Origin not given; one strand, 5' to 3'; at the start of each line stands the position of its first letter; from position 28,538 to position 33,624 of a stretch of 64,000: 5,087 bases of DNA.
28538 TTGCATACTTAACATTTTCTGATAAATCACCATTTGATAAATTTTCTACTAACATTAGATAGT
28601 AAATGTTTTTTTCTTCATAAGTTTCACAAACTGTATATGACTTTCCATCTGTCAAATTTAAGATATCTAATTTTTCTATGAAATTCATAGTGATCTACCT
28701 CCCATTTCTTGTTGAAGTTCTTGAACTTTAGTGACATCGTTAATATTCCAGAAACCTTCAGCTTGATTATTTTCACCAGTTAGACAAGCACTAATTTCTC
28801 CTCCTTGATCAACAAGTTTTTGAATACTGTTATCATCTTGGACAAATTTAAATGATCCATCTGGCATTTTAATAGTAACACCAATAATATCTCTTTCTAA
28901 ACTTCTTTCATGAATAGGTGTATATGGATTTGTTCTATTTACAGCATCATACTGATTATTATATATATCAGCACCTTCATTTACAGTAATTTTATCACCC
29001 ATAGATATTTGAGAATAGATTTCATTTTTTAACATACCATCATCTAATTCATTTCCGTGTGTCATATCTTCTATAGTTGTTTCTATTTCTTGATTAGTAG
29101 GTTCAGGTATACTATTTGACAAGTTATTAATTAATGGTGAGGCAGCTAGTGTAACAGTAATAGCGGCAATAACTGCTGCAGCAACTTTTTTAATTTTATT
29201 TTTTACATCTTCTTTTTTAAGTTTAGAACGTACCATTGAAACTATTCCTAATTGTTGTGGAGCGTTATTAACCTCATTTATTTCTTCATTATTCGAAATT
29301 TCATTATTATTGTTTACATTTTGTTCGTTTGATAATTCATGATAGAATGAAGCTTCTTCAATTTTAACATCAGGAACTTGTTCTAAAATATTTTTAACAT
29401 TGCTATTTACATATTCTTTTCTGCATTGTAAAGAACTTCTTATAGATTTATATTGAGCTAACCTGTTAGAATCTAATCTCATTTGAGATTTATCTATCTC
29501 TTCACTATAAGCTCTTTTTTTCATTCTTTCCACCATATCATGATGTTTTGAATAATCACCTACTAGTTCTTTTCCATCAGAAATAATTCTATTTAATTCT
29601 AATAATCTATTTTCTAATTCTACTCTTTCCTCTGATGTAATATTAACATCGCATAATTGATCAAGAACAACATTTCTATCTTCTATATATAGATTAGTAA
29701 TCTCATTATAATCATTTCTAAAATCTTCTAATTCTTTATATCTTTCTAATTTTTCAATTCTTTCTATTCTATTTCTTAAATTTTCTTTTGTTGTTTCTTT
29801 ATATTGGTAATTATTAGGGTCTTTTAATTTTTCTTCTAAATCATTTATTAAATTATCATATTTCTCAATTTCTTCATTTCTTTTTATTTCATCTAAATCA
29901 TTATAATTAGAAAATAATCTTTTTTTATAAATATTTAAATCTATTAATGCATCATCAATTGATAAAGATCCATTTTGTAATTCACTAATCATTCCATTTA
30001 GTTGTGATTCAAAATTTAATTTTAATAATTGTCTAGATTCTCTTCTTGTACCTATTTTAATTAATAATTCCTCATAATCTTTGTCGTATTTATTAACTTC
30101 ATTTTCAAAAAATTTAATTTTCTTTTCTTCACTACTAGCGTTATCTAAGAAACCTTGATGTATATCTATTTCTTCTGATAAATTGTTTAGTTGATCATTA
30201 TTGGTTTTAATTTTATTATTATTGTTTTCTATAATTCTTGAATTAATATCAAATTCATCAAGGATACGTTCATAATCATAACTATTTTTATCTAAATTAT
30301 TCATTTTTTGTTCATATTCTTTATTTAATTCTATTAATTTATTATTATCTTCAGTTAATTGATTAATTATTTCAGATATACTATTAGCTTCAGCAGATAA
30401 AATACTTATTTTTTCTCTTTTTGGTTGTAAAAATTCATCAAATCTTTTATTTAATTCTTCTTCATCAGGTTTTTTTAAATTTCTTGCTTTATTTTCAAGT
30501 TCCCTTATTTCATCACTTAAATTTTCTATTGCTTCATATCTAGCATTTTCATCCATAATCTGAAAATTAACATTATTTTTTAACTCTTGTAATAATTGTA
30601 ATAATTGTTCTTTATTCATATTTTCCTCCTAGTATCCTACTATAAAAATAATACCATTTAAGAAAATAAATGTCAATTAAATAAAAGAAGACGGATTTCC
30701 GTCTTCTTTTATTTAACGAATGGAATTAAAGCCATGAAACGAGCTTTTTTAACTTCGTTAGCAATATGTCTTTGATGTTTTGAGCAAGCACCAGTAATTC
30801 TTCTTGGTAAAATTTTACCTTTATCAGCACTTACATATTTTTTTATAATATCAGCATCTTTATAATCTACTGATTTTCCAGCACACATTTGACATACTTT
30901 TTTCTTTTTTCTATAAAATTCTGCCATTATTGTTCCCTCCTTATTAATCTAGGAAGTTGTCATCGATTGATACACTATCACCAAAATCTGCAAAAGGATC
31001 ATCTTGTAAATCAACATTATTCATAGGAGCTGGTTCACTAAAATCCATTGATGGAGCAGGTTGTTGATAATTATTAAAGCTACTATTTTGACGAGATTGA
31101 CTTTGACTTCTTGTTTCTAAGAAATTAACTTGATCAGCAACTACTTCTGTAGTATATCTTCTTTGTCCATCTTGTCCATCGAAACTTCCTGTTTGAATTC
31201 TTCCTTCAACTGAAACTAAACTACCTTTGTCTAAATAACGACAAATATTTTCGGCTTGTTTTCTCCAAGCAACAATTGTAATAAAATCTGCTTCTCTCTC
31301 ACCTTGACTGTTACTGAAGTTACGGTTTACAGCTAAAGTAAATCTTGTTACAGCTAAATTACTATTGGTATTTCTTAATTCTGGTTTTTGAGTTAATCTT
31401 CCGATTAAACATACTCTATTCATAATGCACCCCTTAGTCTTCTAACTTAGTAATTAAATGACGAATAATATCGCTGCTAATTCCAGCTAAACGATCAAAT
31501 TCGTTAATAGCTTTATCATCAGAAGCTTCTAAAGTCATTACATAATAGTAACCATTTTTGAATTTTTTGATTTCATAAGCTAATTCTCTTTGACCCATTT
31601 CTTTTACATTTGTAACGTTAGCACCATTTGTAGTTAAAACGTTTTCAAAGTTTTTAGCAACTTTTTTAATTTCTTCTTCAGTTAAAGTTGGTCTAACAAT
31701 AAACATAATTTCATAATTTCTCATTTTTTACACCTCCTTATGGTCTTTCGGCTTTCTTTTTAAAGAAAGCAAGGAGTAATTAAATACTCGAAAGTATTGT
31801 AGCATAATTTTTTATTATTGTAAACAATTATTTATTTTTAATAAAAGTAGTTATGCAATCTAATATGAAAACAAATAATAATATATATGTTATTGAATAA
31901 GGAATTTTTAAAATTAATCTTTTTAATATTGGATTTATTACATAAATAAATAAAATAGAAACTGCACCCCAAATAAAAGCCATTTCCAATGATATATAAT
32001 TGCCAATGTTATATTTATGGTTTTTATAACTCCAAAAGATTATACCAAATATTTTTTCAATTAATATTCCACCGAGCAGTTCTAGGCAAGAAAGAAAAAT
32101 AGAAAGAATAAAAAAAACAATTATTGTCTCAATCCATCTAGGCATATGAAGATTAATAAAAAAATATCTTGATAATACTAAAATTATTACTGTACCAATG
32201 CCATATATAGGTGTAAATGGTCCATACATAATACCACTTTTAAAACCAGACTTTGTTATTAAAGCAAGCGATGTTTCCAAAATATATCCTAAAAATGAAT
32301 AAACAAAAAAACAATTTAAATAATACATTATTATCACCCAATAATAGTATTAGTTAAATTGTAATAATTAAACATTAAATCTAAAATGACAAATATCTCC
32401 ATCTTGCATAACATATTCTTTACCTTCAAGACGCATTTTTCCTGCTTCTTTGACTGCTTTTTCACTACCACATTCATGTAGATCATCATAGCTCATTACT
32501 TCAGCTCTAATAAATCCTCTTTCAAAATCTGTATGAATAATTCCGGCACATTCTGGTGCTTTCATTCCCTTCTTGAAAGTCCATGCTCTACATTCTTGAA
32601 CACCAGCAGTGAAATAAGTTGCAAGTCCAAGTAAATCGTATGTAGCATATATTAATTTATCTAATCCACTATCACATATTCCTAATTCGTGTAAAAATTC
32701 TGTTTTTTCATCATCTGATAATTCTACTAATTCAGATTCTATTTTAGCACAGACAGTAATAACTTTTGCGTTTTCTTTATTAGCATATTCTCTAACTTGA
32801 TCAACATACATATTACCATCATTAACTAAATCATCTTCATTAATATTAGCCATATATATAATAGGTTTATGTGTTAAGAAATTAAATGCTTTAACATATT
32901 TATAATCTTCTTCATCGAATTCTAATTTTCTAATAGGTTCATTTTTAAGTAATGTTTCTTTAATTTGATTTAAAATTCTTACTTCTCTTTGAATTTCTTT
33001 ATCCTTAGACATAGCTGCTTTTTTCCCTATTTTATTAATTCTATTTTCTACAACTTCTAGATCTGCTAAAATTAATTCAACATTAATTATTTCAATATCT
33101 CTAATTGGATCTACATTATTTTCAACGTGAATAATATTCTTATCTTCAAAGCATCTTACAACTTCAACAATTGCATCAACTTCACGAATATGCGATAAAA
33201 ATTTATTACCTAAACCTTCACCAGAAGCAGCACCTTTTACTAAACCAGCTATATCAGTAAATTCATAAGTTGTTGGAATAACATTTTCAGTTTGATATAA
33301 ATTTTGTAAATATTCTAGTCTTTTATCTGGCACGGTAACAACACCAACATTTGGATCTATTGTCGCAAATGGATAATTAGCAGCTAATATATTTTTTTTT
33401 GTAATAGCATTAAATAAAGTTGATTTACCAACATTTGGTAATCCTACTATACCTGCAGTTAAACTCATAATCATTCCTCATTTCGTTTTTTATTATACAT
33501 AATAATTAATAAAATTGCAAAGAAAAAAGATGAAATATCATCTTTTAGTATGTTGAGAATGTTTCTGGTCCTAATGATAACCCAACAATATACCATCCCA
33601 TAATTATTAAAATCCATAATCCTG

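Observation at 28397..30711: Strongly promoted two-gene unit: 644-aa coiled-coil single-pass membrane protein plus DUF1292-like small protein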

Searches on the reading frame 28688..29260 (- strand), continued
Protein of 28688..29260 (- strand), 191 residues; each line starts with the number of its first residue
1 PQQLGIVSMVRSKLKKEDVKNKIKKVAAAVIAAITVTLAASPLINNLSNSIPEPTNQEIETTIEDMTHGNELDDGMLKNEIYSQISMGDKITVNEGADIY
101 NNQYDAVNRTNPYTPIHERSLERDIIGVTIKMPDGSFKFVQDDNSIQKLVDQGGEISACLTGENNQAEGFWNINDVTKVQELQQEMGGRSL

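Call 83: fold_search(model_id=the predicted structure, library=pdb)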
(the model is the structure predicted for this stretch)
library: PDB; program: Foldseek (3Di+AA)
matches with E <= 10: 293; with E <= 0.001: 0
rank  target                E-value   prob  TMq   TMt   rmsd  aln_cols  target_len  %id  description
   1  5d6y_E                4.4e-01  0.10  0.14  0.23  12.3       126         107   11  Crystal structure of double tudor domain of human lysine demethylase KDM4A complexed with histone H3K23me3 (released 2016-02-10)
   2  2owl_A                5.0e-01  0.77  0.23  0.15   4.3        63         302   10  Crystal structure of E. coli RdgC (released 2007-03-20)
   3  2pu9_B                5.3e-01  0.63  0.25  0.56   6.2       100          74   14  Crystal srtucture of the binary complex between ferredoxin: thioredoxin reductase and thioredoxin f (released 2007-07-10)
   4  7ns4_i                5.3e-01  0.06  0.12  0.07  14.0        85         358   13  Catalytic module of yeast Chelator-GID SR4 E3 ubiquitin ligase (released 2021-05-05)
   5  1m9s                  7.9e-01  0.38  0.23  0.10   8.1       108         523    9  Crystal structure of Internalin B (InlB), a Listeria monocytogenes virulence protein containing SH3-like domains. (released 2002-11-06)
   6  9h44                  7.9e-01  0.16  0.20  0.28  10.9       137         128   11  Jumonji domain-containing protein 2B with crown ether and crystallization epitope mutations L916G:R917A:A918D (released 2024-12-04)
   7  7dm4_MODEL_1_A        1.1e+00  0.16  0.19  0.24   9.8       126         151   13  Solution structure of ARID4B Tudor domain (released 2021-03-10)
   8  8jmr_A                1.1e+00  0.03  0.10  0.11  14.8       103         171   13  Crystal structure of hinokiresinol synthase in complex with 1,7-bis(4-hydroxyphenyl)hepta-1,6-dien-3-one (released 2023-12-20)
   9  2yuo_MODEL_1_A        1.1e+00  0.30  0.23  0.47   7.5       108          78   12  Solution structure of the SH3 domain of mouse RUN and TBC1 domain containing 3 (released 2007-10-09)
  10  9a7d_A                1.1e+00  0.07  0.15  0.07  21.7       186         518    9  Integrative model of YRVJ-YACD by crosslinking MS and deep learning (released 2024-09-18)
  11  2heq_MODEL_1_A        1.3e+00  0.20  0.24  0.42   6.2       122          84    9  NMR Structure of Bacillus subtilis protein YorP, Northeast Structural Genomics Target SR399. (released 2006-08-15)
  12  7zcx_AAA              1.4e+00  0.03  0.11  0.03  14.8       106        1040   13  S-layer protein SlaA from Sulfolobus acidocaldarius at pH 4.0 (released 2023-06-14)
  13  3cqr_B                1.7e+00  0.02  0.09  0.10  13.5       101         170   14  Crystal Structure of the Lipocalin domain of Violaxanthin de-epoxidase (VDE) at pH5 (released 2009-04-21)
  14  8jiv_CM               1.8e+00  0.44  0.21  0.31   4.6       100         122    7  Atomic structure of wheat ribosome reveals unique features of the plant ribosomes (released 2024-03-27)
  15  2eqi_MODEL_1_A        2.1e+00  0.14  0.19  0.44   8.9       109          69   13  Solution structure of the SH3 domain from Phospholipase C, gamma 2 (released 2008-04-08)
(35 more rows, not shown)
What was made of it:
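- On SH3b / GW wall-binding modules, ectodomain of gene 1: The best Foldseek E-value is 0.44 (call 83).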

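Call 84: search_protein_families(library=pfam, proteins=[L085:13083-13322:+, L088:8245-8490:+, L093:6148-6405:+, L085:12436-13080:+, L088:7508-8245:+], max_evalue=1)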
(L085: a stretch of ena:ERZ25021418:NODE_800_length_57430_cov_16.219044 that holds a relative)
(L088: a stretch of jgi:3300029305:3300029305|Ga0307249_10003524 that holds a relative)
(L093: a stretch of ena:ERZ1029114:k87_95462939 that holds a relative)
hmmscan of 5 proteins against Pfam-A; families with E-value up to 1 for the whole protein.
L085:13083-13322:+ (80 aa): 2 families
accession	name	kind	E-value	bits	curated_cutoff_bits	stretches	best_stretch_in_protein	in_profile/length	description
PF06949.16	DUF1292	-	2e-05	25.8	24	1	12-70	5-70/75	Protein of unknown function (DUF1292)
PF18059.6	Csd3_N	-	0.0036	18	27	1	14-67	9-58/83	Csd3 N-terminal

L088:8245-8490:+ (82 aa): 3 families
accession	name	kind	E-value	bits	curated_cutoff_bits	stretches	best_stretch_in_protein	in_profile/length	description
PF06949.16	DUF1292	-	0.0055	18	24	1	13-72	6-72/75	Protein of unknown function (DUF1292)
PF14283.11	CD1107-like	-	0.032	14.6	26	1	2-52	21-69/158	Mobile element protein CD1107-like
PF08402.16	TOBE_2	-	0.21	12.2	21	1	17-44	21-48/76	TOBE domain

L093:6148-6405:+ (86 aa): 3 families
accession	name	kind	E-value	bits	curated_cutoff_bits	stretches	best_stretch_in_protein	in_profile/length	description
PF06949.16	DUF1292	-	0.0013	20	24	1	17-79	7-71/75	Protein of unknown function (DUF1292)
PF18337.7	Tudor_RapA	-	0.029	15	26.4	1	8-46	5-42/62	RapA N-terminal Tudor like domain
PF19651.4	DUF6154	-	0.053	14.4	27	1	30-81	7-61/79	Family of unknown function (DUF6154)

L085:12436-13080:+ (215 aa): 0 families

L088:7508-8245:+ (246 aa): 0 families

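Call 91: find_encoding_contigs(protein=P0029, flank=4000, max_places=1)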
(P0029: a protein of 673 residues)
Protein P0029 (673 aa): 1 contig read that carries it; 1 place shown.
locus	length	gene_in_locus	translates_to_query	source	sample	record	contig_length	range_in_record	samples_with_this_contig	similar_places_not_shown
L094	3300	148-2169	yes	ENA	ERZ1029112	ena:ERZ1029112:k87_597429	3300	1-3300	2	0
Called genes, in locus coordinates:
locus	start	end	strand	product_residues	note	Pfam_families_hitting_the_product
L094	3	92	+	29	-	?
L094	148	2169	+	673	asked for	-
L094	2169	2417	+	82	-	-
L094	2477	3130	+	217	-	PF06271:RDD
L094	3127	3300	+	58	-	?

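Call 92: find_encoding_contigs(protein=P0022, flank=4000, max_places=1)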
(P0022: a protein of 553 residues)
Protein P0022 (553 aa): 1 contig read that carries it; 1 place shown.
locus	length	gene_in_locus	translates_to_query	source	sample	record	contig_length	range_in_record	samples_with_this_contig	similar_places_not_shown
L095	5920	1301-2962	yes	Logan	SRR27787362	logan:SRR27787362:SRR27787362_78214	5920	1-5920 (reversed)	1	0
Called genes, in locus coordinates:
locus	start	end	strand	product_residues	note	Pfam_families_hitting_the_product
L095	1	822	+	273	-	?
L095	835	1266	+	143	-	-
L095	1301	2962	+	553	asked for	-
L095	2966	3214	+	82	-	-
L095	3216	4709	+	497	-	-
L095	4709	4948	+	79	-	-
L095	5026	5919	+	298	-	?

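Call 95: search_protein_families(library=ncbifam, proteins=[L090:2844-3620:+, L090:3716-4768:-, L090:824-2140:-, L091:6572-7309:+, L092:5251-5736:+, L085:4601-5083:+], max_evalue=0.001)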
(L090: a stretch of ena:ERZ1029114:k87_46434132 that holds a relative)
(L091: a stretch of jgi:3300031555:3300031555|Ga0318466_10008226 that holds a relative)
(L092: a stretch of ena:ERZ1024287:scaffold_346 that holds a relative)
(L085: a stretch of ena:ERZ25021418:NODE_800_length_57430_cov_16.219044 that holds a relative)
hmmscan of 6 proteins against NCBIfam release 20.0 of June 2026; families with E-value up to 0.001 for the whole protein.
L090:2844-3620:+ (259 aa): 58 families (the best 25 are shown)
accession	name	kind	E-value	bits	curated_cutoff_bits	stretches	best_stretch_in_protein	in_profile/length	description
NF006071.0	PRK08215.1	equivalog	5.1e-112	373.7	372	1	1-257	1-257/258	RNA polymerase sporulation sigma factor SigG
TIGR02850.1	spore_sigG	equivalog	7.1e-108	359.9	457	1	4-256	1-253/254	RNA polymerase sporulation sigma factor SigG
TIGR02885.1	spore_sigF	equivalog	3.1e-81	272.6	321.45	1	28-257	2-231/231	RNA polymerase sporulation sigma factor SigF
NF004052.0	PRK05572.1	subfamily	1.4e-80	270.4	311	1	15-258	10-251/252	SigF/SigG family RNA polymerase sporulation sigma factor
TIGR02980.1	SigBFG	subfamily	2.6e-75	253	234.35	1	38-257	4-226/227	SigB/SigF/SigG family RNA polymerase sigma factor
TIGR02941.1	Sigma_B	equivalog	5.8e-44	150.5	315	1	18-255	9-251/255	RNA polymerase sigma factor SigB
NF005644.0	PRK07408.1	subfamily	5.7e-43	147.4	261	1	21-258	10-254/258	RNA polymerase sigma factor SigF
NF005514.0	PRK07122.1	subfamily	2.2e-39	135.2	372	1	35-257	38-263/264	RNA polymerase sigma factor SigF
NF004471.0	PRK05803.1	subfamily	8.8e-36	123.3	252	2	16-120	29-133/235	RNA polymerase sporulation sigma factor SigK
TIGR02393.1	RpoD_Cterm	equivalog_domain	8.1e-34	117.3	354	1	38-256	1-227/238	RNA polymerase sigma factor RpoD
TIGR02997.1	Sig70-cyanoRpoD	subfamily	9.8e-33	113.7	384.5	1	25-253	63-297/298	RNA polymerase sigma factor, RpoD/SigA family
TIGR02846.1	spore_sigmaK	equivalog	1e-32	113.6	298.65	2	14-120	25-131/227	RNA polymerase sporulation sigma factor SigK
TIGR02937.1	sigma70-ECF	superfamily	4.1e-32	111.1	42.9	1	39-257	3-165/165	sigma-70 family RNA polymerase sigma factor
NF006158.0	PRK08301.1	equivalog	1.5e-31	109.7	339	2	9-120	31-142/241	RNA polymerase sporulation sigma factor SigE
NF004208.0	PRK05658.1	equivalog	1.8e-31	109.8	555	1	29-236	384-595/631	RNA polymerase sigma factor RpoD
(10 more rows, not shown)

L090:3716-4768:- (350 aa): 0 families

L090:824-2140:- (438 aa): 0 families

L091:6572-7309:+ (246 aa): 0 families

L092:5251-5736:+ (162 aa): 0 families

L085:4601-5083:+ (161 aa): 0 families

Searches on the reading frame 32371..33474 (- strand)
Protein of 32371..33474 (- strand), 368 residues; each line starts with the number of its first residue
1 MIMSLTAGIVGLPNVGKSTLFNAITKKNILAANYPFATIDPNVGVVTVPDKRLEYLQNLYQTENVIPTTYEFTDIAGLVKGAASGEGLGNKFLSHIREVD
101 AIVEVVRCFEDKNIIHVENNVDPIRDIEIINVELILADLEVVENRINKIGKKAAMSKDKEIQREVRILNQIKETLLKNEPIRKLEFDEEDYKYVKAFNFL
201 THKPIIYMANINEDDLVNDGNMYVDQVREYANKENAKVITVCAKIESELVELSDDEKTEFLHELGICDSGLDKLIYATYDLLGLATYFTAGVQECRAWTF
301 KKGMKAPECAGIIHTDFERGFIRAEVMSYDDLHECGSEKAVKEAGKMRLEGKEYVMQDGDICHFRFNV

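Call 77: list_cluster_members(proteins=[L088:8735-11827:+, L091:8194-9270:+, L092:3477-3944:+, L093:2145-2837:+, window:32371-33474:-, L090:2844-3620:+])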
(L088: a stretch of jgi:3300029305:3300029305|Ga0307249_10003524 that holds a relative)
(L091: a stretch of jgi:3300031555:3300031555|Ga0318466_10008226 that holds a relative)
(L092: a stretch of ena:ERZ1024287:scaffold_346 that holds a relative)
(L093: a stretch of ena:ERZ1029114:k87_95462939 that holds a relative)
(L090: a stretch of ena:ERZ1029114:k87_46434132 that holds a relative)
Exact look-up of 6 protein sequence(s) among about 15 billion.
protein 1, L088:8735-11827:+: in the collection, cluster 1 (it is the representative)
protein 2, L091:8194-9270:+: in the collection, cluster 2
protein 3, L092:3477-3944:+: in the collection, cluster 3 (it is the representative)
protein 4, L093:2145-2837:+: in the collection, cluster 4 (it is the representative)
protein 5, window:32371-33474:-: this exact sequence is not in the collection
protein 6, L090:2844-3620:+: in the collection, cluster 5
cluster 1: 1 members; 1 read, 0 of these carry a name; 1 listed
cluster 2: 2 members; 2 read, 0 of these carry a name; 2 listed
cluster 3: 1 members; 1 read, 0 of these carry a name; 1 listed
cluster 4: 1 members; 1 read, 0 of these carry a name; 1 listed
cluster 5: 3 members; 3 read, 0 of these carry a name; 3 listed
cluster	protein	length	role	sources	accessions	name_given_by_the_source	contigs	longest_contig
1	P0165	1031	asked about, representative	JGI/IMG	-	-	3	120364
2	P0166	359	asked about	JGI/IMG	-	-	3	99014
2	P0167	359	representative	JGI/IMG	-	-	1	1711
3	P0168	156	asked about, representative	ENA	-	-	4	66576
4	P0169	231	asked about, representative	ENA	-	-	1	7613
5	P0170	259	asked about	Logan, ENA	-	-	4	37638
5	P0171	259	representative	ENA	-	-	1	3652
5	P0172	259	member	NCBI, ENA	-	-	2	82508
